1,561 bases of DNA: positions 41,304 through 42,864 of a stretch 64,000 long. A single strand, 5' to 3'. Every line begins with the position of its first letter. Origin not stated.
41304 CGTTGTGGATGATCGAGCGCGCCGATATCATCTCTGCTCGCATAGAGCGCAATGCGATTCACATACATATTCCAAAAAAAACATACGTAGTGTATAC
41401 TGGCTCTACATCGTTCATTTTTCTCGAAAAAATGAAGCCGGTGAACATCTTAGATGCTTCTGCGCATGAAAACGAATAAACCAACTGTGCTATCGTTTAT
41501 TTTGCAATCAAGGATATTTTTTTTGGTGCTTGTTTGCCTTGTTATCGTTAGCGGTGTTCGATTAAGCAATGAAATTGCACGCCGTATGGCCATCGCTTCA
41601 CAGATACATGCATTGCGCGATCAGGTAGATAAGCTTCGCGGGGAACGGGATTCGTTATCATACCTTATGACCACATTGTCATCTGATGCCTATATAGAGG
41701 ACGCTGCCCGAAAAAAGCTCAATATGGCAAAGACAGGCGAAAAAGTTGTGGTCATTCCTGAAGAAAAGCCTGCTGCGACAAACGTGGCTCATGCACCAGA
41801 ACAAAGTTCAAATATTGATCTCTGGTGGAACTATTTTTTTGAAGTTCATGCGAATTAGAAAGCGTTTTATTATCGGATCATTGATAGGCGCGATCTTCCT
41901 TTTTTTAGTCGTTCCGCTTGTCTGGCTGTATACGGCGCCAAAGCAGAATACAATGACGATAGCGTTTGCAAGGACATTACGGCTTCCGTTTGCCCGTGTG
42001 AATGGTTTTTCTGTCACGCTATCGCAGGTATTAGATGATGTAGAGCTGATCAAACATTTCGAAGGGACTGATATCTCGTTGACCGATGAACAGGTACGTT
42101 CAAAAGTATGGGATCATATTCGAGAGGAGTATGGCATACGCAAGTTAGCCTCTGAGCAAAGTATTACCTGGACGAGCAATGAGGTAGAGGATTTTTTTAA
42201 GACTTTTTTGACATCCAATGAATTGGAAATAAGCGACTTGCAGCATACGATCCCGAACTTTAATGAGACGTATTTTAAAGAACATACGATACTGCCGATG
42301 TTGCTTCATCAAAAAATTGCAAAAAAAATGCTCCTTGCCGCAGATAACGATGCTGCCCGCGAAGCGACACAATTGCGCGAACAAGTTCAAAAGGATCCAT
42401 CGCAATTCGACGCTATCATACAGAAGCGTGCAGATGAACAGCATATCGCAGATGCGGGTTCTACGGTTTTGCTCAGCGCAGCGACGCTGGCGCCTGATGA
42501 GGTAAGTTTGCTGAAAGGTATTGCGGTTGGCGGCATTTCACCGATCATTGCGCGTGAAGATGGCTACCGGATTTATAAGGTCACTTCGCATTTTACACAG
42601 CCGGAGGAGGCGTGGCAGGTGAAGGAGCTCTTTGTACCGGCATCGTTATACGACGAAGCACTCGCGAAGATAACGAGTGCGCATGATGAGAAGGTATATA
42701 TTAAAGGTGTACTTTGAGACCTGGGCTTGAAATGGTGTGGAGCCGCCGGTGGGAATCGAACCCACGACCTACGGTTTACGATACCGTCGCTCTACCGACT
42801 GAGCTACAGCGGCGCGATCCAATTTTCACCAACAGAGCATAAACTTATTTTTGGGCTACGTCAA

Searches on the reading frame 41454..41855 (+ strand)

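Call 76: search_protein_families(library=pfam, proteins=[window:41454-41855:+], max_evalue=0.01)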
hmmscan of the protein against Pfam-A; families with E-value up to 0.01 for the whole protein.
window:41454-41855:+ (134 aa): 2 families
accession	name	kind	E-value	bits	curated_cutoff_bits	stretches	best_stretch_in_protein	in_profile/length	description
PF04977.20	DivIC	-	4.9e-14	52.3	28.9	1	28-103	3-79/80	Septum formation initiator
PF04999.18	FtsL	-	0.00019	21.9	22.9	1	12-98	5-92/97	Cell division protein FtsL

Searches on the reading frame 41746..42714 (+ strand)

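Call 33: search_protein_families(library=pfam, proteins=[window:41746-42714:+], max_evalue=0.01)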
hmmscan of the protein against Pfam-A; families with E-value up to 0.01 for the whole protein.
window:41746-42714:+ (323 aa): 3 families
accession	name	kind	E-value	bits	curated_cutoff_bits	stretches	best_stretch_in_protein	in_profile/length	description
PF00639.27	Rotamase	-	3.4e-07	31.6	21.7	1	195-280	10-96/97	PPIC-type PPIASE domain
PF13145.12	Rotamase_2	-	0.007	17.6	27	0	192-281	22-107/121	PPIC-type PPIASE domain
PF13623.11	SurA_N_2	-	0.0087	16.4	28.5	1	32-178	1-142/145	SurA-like N-terminal domain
